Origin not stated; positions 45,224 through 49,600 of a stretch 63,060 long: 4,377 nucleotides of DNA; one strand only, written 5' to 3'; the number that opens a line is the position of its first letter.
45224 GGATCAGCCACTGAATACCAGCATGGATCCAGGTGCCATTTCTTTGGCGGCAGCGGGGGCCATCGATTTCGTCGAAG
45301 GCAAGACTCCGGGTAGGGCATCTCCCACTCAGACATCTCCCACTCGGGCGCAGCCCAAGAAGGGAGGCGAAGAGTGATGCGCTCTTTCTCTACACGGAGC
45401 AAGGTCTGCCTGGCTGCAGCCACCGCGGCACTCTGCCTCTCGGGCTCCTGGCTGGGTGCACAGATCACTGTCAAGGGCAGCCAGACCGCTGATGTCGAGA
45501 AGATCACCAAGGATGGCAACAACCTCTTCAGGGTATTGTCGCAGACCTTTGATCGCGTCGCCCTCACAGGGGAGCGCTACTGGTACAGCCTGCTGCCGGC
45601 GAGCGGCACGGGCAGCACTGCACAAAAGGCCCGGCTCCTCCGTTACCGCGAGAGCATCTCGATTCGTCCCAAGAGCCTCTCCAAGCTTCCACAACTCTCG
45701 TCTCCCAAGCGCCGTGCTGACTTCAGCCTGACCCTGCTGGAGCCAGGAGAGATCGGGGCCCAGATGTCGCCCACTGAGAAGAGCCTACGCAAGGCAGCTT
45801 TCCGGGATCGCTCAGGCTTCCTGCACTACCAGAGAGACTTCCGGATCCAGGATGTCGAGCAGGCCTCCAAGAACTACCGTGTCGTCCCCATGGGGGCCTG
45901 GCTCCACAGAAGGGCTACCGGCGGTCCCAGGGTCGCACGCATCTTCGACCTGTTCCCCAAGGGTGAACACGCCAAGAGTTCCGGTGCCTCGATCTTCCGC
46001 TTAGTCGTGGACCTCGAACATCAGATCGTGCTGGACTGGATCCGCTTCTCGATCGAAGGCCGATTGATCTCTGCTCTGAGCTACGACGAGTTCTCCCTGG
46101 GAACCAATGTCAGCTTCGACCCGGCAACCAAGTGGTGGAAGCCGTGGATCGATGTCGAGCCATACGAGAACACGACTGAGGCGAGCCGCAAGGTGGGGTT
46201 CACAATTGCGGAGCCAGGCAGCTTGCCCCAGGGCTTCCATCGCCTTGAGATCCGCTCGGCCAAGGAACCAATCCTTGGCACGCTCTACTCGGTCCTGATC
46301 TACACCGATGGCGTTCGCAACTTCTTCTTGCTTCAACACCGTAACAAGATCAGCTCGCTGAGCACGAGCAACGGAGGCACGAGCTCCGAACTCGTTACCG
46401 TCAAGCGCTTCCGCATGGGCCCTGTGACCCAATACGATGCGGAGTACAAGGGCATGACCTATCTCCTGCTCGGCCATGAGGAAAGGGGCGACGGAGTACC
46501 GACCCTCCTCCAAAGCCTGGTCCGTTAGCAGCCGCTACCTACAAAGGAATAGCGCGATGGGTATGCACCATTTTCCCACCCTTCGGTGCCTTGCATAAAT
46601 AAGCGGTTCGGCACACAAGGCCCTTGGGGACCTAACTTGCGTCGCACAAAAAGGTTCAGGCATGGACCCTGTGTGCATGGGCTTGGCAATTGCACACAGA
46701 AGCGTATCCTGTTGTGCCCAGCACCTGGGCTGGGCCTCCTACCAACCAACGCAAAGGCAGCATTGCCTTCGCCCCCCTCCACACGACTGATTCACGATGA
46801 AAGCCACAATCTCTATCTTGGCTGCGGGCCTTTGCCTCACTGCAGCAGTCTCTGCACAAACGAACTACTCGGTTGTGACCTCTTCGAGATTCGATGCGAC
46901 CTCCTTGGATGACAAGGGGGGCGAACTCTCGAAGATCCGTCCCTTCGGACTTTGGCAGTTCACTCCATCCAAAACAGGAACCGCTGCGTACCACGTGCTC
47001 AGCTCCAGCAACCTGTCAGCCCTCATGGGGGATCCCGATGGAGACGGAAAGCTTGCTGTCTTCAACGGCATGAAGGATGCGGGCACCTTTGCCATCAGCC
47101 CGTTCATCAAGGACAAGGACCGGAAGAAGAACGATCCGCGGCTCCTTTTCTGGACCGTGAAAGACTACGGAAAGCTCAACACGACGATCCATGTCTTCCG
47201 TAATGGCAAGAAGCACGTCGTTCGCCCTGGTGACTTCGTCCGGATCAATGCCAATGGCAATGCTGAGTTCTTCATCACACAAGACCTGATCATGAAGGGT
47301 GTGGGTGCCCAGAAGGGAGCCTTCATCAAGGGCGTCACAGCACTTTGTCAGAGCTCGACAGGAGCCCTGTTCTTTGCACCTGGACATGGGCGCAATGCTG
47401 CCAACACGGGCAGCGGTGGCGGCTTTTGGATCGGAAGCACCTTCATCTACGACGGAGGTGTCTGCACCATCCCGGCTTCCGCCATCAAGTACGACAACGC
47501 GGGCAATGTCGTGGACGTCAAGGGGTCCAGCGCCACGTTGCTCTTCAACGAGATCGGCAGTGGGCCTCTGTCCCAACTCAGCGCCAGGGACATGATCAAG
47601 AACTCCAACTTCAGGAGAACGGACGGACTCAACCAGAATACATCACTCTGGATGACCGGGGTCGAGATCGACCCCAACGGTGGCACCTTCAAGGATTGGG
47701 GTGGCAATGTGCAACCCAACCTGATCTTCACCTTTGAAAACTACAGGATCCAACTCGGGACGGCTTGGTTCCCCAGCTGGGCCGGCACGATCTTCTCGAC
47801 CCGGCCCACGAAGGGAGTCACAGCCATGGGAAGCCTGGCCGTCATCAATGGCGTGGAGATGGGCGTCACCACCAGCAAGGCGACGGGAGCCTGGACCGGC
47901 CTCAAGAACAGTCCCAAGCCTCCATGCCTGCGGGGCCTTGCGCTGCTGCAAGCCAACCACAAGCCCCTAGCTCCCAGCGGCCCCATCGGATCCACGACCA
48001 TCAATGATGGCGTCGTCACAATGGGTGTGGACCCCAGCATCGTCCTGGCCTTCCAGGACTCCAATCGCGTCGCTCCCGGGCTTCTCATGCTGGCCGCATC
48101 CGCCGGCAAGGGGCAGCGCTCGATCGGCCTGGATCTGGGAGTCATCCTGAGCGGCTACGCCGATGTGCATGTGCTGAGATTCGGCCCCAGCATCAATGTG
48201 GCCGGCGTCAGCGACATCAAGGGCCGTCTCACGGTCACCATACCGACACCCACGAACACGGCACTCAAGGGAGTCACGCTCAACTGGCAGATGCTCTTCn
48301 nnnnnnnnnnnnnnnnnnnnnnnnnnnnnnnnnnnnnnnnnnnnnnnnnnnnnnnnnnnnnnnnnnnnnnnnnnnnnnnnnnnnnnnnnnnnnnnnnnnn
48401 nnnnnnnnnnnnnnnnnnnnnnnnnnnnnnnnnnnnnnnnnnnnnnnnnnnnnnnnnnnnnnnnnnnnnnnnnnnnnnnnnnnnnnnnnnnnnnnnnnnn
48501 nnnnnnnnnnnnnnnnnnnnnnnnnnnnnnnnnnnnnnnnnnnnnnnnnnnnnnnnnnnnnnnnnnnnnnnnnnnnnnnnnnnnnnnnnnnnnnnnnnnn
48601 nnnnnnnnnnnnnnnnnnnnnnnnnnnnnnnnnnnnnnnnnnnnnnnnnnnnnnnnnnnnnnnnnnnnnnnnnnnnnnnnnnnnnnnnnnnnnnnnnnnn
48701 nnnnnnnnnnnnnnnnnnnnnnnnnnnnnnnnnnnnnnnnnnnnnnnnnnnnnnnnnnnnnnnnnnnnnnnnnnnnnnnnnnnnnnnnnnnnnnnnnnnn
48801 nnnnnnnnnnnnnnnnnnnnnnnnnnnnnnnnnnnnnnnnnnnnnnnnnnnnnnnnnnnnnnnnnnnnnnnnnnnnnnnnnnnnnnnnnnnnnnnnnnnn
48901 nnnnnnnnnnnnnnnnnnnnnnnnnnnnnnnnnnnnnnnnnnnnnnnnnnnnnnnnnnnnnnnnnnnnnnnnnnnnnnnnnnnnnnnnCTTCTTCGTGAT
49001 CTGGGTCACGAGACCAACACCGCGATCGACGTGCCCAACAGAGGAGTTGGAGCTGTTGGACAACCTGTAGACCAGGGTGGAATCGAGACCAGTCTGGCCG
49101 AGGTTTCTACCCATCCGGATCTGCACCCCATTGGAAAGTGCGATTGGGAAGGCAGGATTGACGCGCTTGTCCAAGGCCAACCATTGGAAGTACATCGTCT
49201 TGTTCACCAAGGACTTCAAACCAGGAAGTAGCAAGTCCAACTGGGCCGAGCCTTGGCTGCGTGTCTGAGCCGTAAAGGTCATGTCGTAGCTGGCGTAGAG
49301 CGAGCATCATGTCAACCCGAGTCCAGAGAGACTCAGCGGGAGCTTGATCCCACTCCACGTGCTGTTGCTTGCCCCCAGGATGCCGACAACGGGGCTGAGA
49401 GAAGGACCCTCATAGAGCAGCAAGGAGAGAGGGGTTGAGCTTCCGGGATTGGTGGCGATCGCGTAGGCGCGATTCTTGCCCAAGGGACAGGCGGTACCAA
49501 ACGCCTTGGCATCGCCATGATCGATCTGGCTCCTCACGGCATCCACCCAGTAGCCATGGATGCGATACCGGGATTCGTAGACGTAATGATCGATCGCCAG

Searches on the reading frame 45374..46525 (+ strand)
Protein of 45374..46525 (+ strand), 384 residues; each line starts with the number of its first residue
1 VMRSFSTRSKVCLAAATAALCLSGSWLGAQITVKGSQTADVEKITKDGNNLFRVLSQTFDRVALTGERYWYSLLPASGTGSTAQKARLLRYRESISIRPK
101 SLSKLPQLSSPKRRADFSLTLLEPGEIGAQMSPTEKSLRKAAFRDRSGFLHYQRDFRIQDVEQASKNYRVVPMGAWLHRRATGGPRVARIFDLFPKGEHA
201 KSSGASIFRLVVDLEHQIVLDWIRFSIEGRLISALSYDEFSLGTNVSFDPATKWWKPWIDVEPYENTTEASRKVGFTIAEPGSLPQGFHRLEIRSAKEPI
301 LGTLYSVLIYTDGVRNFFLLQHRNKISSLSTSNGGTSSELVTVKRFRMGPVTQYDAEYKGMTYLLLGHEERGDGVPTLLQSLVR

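Call 8: search_protein_families(library=pfam, proteins=[window:45374-46525:+], max_evalue=1)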
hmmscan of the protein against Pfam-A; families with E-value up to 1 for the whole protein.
window:45374-46525:+ (384 aa): 2 families
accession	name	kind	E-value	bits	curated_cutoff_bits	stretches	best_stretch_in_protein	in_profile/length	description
PF16062.10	MavL-like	-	0.0079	15.5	27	1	30-86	354-410/448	ADP-ribosylhydrolase MavL-like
PF24815.1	HMG_WDHD1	-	0.077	13.4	51.6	1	30-57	15-42/51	WDHD1 HMG box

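Call 40: search_protein_families(library=ncbifam, proteins=[window:45374-46525:+], max_evalue=1)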
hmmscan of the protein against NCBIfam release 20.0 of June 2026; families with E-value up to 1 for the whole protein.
window:45374-46525:+ (384 aa): 0 families

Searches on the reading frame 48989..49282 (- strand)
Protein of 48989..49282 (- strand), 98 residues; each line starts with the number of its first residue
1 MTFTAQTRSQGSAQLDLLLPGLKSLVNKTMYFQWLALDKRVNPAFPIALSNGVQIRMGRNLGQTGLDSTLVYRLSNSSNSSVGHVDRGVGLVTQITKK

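Call 23: list_cluster_members(proteins=[P0014, P0001, window:48989-49282:-, window:14688-15437:+, window:15468-16334:+, window:46797-48350:+])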
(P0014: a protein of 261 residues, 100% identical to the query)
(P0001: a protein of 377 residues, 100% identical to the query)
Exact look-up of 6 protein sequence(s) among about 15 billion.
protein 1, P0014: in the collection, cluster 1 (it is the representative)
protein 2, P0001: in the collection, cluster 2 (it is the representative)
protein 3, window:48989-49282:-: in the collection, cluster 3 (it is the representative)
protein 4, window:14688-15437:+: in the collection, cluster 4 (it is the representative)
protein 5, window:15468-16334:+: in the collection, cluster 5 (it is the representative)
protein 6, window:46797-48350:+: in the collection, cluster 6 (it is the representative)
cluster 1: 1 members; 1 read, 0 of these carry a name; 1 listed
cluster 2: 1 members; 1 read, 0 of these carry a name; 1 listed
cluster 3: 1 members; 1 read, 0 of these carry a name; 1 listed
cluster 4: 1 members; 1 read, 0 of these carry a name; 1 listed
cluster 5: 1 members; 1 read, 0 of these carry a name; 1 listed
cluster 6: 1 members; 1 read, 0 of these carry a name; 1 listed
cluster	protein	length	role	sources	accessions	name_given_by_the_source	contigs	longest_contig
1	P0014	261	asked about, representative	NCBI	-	-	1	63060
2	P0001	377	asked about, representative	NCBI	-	-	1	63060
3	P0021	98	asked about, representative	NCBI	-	-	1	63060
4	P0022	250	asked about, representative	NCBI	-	-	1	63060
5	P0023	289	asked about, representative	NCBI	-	-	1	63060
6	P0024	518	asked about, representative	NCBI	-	-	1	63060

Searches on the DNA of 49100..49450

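Call 47: search_rna_families(source=window, start=49100, end=49450, threshold=evalue, max_evalue=10)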
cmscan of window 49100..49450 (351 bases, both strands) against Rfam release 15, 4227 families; matches with E-value up to 10: 2.
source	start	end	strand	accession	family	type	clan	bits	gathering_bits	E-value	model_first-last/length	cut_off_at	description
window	49372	49449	+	RF01516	v-snoRNA-1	Gene; snRNA; snoRNA; CD-box;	-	11.7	75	7.7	1-65/65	no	Human herpesvirus 1 small nucleolar RNA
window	49100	49121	+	RF01123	sR35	Gene; snRNA; snoRNA; CD-box;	-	9.7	60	7.2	36-57/57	5'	Small nucleolar RNA sR35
